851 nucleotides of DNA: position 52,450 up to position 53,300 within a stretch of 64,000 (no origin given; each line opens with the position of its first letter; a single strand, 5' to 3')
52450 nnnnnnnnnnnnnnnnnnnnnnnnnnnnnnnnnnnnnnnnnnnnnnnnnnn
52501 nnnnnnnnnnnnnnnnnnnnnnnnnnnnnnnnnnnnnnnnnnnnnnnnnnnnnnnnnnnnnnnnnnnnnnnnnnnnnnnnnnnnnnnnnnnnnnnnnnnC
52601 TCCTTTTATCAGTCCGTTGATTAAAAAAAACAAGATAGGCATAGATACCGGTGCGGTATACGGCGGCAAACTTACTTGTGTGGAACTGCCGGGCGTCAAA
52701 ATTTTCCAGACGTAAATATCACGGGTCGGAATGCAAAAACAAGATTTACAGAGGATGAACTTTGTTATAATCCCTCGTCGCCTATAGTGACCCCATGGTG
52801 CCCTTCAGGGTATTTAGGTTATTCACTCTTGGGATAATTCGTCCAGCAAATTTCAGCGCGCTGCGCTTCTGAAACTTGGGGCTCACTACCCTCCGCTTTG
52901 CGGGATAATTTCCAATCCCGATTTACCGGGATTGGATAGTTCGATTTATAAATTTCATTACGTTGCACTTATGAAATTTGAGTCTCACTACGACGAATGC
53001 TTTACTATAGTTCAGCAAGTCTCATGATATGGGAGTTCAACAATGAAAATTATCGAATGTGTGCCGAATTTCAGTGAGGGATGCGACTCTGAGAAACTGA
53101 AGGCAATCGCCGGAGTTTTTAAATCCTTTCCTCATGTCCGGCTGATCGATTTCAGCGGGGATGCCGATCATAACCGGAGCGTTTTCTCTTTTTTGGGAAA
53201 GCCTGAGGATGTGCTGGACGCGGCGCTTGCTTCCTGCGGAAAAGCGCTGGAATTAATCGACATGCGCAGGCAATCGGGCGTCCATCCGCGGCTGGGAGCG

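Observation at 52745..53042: Long structured leader upstream of ftcD built from two tandem hairpin-bearing repeat units with a compensatory stem change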

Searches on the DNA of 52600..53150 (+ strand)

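Call 3: search_rna_families(source=window, start=52600, end=53150, threshold=evalue, max_evalue=10, show_alignments=5)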
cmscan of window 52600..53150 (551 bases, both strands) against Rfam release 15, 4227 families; matches with E-value up to 10: 1.
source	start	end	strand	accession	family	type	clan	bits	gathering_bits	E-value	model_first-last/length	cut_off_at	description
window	52600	52621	-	RF02623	BSnc140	Gene; sRNA;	-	15.1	126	8.9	1-22/94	3'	Brucella sRNA 140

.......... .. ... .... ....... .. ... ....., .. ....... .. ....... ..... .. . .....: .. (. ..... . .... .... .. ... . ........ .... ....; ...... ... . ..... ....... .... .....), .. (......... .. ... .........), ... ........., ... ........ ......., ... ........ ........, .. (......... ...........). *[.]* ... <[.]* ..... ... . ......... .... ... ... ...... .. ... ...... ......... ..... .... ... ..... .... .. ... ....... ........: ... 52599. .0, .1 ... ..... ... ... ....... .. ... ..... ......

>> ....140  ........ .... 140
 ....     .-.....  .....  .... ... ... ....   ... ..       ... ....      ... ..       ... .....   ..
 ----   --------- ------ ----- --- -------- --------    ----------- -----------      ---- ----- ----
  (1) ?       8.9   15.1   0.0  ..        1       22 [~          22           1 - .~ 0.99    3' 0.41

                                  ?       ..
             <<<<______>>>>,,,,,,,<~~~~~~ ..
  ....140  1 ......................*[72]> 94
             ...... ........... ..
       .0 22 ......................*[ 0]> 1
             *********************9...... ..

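Call 58: build_rna_model(alignment_id=A3, structure=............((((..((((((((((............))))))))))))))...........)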
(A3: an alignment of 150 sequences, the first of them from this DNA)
Model R1 built from alignment A3 (150 sequences, 65 columns); structure: as given.
model positions 65; base pairs 14; branch points 0; effective number of sequences 7.83; information 0.863 bits per position. Calibrated on 0.2 Mb of random sequence (short: E-values are rough).
structure used (alignment columns):
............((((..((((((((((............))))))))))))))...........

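Call 59: search_with_rna_model(model_id=R1, source=window, filters=off, max_evalue=1, show_alignments=6)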
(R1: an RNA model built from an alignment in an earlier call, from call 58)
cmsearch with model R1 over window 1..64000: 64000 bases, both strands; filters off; matches with E-value up to 1: 3.
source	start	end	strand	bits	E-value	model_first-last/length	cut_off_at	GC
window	55929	55993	-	81.1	1.8e-15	1-65/65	no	0.45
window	52829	52893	+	74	6.1e-14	1-65/65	no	0.52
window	52931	52995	+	69.7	4.9e-13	1-65/65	no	0.32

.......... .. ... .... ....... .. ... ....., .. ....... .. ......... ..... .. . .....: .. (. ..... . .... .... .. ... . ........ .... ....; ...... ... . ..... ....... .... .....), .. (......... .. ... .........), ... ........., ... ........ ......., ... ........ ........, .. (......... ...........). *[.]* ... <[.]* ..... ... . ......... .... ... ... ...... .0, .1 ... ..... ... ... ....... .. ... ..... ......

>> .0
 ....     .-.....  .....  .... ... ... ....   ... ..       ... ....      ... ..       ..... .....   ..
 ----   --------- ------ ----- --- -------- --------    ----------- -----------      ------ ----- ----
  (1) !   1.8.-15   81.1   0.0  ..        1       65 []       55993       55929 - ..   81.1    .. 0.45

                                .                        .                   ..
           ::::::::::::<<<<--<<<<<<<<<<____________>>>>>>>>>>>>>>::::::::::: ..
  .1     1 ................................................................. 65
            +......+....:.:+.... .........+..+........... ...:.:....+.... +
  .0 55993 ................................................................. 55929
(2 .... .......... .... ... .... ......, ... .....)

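Call 60: search_with_rna_model(model_id=R1, sources=[L001, L002, L003, L004, L005, L006, L007, L008, L009, L010, L011, L012, L013, L014, L015, L016, L017, L018, L019, L020, L021, L022, L023, L024, L025, L026, L027, L028, L029, L030, L031, L032, L033, L034, L035, L036, L037, L038, L039, L040, L041, L042, L043, L044, L045, L046, L047, L048, L049, L050, L051, L052, L053, L054, L055, L056, L057, L058, L059, L060, L061, L062, L063, L064, L065, L066, L067, L068, L069, L070, L071, L072, L073, L074, L075, L076, L077, L078, L079, L080, L081, L082, L083], max_evalue=0.01)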
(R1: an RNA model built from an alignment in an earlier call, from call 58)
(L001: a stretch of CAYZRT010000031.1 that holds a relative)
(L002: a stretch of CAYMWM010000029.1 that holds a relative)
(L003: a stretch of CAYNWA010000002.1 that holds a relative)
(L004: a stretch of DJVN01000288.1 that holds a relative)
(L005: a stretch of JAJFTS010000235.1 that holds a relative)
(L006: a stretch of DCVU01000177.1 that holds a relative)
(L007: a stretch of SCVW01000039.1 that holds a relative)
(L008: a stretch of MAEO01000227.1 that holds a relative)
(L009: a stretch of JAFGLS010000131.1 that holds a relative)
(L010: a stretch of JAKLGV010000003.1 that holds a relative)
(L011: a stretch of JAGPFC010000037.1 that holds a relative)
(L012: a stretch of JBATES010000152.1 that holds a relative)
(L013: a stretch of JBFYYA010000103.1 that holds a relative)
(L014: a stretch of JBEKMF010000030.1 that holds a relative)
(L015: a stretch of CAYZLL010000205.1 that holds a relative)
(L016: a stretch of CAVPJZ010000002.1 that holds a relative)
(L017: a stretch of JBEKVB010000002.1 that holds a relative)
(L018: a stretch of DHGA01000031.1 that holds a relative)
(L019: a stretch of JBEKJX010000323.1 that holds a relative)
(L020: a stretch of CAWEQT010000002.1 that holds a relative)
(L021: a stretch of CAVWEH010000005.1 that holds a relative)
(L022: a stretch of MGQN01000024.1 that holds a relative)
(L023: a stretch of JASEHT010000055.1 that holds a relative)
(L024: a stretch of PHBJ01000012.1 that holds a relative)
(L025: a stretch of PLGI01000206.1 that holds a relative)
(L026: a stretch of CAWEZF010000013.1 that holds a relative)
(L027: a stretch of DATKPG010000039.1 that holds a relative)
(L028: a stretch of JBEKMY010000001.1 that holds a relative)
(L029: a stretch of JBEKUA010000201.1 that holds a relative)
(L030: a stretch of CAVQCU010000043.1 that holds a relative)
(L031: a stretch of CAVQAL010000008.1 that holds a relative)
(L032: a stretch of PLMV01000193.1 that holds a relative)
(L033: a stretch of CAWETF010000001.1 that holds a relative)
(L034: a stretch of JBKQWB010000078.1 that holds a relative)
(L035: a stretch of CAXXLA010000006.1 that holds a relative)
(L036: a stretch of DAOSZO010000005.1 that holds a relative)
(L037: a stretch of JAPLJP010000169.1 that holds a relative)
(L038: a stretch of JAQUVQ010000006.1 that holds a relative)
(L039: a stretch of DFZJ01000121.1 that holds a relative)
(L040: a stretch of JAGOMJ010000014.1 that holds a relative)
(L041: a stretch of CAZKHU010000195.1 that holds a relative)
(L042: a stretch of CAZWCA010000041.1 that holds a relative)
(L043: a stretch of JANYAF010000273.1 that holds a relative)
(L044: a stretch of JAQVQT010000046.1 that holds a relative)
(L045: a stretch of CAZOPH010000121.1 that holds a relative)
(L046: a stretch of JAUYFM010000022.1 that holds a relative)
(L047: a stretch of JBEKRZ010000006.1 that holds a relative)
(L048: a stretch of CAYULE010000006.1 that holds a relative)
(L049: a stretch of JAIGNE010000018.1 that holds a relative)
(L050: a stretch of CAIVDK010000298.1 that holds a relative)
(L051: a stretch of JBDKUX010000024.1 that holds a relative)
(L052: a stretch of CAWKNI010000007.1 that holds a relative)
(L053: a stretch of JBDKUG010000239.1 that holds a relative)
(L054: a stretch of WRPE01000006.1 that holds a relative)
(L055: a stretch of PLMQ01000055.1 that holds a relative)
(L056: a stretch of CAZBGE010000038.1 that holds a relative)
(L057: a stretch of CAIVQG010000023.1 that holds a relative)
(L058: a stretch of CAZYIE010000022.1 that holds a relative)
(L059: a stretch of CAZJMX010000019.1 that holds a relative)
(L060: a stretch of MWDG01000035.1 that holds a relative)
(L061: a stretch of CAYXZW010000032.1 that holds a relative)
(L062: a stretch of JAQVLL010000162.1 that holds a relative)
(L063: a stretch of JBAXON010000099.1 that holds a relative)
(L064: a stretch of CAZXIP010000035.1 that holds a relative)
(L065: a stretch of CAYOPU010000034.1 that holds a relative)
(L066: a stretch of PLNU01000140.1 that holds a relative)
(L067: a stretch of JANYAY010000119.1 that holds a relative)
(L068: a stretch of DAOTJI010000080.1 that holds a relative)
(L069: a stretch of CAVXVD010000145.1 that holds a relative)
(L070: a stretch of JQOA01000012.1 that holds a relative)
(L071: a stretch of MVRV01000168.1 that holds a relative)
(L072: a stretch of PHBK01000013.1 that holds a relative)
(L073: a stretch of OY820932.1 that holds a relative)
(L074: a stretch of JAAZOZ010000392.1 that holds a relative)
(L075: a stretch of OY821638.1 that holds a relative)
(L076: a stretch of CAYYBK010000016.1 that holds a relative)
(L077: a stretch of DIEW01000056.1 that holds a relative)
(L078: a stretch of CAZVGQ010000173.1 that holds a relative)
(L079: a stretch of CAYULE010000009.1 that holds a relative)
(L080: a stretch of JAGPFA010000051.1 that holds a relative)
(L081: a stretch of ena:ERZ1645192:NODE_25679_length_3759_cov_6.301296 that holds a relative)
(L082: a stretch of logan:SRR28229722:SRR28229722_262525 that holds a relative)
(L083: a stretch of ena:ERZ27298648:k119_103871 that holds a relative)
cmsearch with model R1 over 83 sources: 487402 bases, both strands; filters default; matches with E-value up to 0.01: 31.
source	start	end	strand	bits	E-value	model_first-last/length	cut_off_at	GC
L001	3890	3954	-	83.2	5e-15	1-65/65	no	0.34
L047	2925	2989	+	80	2.3e-14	1-65/65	no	0.45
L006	4258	4322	+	79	3.8e-14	1-65/65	no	0.31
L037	3976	4040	+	75.2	2.5e-13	1-65/65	no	0.29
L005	2066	2130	+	75.1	2.6e-13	1-65/65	no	0.37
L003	2178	2242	-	74.8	3.1e-13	1-65/65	no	0.34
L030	1927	1991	-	74.5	3.6e-13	1-65/65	no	0.42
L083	2876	2940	+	74.1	4.3e-13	1-65/65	no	0.37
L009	967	1031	-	72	1.2e-12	1-65/65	no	0.34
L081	728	792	+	68.3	7.5e-12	1-65/65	no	0.32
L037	1100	1164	+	67.8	9.7e-12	1-65/65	no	0.46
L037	2941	3005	+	66.8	1.6e-11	1-65/65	no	0.46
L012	2941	3005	+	65.8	2.6e-11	1-65/65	no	0.46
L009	2941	3005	+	63.2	9.4e-11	1-65/65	no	0.43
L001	2118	2202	-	63.1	9.5e-11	1-65/65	no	0.36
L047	1112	1176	+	61.8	1.8e-10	1-65/65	no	0.45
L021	5621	5684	-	61.2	2.5e-10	1-65/65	no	0.47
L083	1018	1081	-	58.3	1e-09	1-65/65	no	0.55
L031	1049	1113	+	53.5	1.1e-08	1-65/65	no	0.45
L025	2925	2989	+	48.7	1.2e-07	1-65/65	no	0.37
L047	5694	5752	-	47.8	1.8e-07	1-65/65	no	0.42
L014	5625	5683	-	47.8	1.8e-07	1-65/65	no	0.46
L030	5455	5519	-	46.7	3.1e-07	1-65/65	no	0.43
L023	741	805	+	46.2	4.1e-07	1-65/65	no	0.4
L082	2954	3018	-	46.1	4.3e-07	1-65/65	no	0.42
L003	1100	1184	-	45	7.4e-07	1-65/65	no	0.44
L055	4994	5079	-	41.3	4.5e-06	1-65/65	no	0.52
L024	5891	5954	-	41.1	5.1e-06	1-65/65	no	0.47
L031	5892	5967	-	33.4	0.00022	1-65/65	no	0.42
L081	868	931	+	31.7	0.0005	1-65/65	no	0.52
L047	3994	4046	+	29.5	0.0015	1-65/65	no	0.38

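Call 76: search_dna_similar(query=window:52716-53042:+, collection=plasmids, mode=distant, max_rows=10)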
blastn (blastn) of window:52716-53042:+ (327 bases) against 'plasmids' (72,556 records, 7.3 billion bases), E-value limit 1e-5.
No match.

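Call 80: search_with_rna_model(model_id=R1, sources=[L207, L208, L209, L210, L211, L212, L213, L214, L215, L216, L217, L218, L219, L220], max_evalue=0.01)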
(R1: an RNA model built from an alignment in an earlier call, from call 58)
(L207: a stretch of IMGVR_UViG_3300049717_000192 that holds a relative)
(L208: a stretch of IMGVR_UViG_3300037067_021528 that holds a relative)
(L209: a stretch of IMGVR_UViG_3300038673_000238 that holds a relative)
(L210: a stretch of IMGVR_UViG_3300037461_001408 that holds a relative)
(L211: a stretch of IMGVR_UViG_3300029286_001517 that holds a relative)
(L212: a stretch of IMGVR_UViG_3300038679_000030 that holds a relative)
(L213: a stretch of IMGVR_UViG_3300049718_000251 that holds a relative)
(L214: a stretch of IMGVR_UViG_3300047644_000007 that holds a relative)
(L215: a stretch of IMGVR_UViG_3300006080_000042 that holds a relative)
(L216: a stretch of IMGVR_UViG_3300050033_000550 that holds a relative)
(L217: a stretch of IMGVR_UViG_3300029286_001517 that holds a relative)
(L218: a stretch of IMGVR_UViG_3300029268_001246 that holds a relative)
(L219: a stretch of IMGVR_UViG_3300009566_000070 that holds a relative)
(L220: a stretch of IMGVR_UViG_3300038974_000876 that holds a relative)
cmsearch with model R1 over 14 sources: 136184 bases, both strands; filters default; matches with E-value up to 0.01: 34.
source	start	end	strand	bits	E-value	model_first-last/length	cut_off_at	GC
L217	9885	9949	-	81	4e-15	1-65/65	no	0.4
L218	11836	11900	-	81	4e-15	1-65/65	no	0.4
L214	7237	7301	+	79.4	8.9e-15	1-65/65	no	0.46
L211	1563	1627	+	78.2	1.6e-14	1-65/65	no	0.43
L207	3509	3573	-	76.1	4.6e-14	1-65/65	no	0.42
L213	5487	5551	-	76.1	4.6e-14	1-65/65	no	0.42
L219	4914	4978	-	74.8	8.5e-14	1-65/65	no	0.42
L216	2998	3062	-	73.4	1.7e-13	1-65/65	no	0.48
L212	13036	13100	+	73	2.1e-13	1-65/65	no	0.49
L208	2492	2556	-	72.5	2.7e-13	1-65/65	no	0.42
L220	6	70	+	70.6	6.7e-13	1-65/65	no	0.46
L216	7918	7982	-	65.6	8e-12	1-65/65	no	0.45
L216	2001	2066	-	65.2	9.7e-12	1-65/65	no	0.35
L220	3753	3817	+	64.5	1.4e-11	1-65/65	no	0.38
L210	6087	6151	+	64.5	1.4e-11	1-65/65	no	0.4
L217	8842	8906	-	63.7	2e-11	1-65/65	no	0.49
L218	10793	10857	-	63.7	2e-11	1-65/65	no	0.49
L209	622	686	+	63.4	2.3e-11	1-65/65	no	0.45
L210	2600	2664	-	53.3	3.3e-09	1-65/65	no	0.52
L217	5993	6051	-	44.5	2.6e-07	1-65/65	no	0.42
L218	7944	8002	-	44.5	2.6e-07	1-65/65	no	0.42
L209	4271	4336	+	44.4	2.8e-07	1-65/65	no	0.42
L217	6581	6642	-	40.3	2e-06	1-65/65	no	0.45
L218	8532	8593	-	40.3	2e-06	1-65/65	no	0.45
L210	5399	5463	+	39.6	2.8e-06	1-65/65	no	0.49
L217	8463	8514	-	35.7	2e-05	1-65/65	no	0.44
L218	10414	10465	-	35.7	2e-05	1-65/65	no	0.44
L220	6015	6079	-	34.1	4.5e-05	1-65/65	no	0.66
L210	3126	3177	-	29.5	0.00042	1-65/65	no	0.52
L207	777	828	-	28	0.0009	1-65/65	no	0.48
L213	2755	2806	-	28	0.0009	1-65/65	no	0.48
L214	742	793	-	27.2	0.0013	1-65/65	no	0.54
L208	4003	4057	+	27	0.0014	1-65/65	no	0.45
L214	5739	5802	-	25.2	0.0035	1-65/65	no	0.58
